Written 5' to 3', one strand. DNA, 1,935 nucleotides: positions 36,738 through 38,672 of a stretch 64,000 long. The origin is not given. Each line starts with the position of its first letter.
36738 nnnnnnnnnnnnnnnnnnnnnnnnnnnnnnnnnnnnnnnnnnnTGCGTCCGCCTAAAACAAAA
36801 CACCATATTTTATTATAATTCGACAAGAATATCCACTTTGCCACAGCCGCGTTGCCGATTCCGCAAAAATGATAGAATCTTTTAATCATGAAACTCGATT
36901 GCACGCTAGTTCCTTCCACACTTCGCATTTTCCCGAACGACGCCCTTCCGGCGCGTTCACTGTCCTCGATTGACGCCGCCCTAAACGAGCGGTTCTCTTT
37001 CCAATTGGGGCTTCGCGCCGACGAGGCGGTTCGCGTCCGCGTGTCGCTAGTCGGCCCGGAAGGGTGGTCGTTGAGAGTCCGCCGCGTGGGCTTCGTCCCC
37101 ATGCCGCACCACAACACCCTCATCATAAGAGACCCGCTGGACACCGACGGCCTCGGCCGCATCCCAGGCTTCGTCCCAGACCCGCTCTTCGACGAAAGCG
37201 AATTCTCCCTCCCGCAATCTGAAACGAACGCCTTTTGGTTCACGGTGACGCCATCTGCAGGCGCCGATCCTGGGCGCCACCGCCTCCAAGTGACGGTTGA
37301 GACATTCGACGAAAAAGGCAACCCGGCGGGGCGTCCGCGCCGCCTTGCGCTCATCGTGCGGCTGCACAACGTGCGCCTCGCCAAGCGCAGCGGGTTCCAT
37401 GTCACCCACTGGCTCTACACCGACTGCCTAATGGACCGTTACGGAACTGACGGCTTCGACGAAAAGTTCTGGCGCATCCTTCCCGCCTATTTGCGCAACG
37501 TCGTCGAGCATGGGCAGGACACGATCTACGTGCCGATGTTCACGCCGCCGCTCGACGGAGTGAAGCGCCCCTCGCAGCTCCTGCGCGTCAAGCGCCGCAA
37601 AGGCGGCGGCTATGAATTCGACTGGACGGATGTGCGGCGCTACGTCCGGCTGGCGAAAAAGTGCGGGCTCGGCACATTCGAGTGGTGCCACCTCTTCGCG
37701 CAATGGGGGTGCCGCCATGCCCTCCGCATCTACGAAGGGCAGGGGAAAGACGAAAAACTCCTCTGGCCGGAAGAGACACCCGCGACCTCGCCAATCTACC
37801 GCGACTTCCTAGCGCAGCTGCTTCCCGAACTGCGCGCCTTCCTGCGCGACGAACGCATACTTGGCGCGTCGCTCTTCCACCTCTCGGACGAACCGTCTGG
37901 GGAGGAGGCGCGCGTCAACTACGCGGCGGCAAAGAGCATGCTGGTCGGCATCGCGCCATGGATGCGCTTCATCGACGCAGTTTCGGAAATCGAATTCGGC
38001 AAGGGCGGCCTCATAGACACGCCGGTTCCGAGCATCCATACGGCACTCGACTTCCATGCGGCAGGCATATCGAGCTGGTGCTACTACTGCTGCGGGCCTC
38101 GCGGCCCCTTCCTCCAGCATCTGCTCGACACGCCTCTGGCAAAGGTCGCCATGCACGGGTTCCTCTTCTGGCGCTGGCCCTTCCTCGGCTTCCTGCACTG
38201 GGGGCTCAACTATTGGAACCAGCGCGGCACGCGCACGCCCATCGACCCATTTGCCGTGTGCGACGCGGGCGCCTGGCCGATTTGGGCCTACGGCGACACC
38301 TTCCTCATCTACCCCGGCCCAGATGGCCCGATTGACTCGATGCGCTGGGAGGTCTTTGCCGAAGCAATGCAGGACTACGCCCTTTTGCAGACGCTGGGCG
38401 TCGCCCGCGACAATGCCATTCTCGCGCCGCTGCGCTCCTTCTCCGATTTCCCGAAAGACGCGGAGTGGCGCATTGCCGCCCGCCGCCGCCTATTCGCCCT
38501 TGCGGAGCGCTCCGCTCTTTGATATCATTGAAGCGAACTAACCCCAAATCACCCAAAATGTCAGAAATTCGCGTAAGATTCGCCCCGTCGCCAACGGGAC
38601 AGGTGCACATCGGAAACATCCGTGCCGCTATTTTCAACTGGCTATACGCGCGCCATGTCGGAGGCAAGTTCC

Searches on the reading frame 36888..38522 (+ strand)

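Call 99: search_protein_families(library=pfam, proteins=[window:36888-38522:+], max_evalue=0.00001)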
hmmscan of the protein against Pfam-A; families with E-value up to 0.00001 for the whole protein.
window:36888-38522:+ (544 aa): 1 family
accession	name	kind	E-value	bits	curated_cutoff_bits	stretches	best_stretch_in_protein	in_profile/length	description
PF13320.12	GH123_cat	-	1.4e-79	268.2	23.1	1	175-503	1-324/324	Glycoside hydrolase 123, catalytic domain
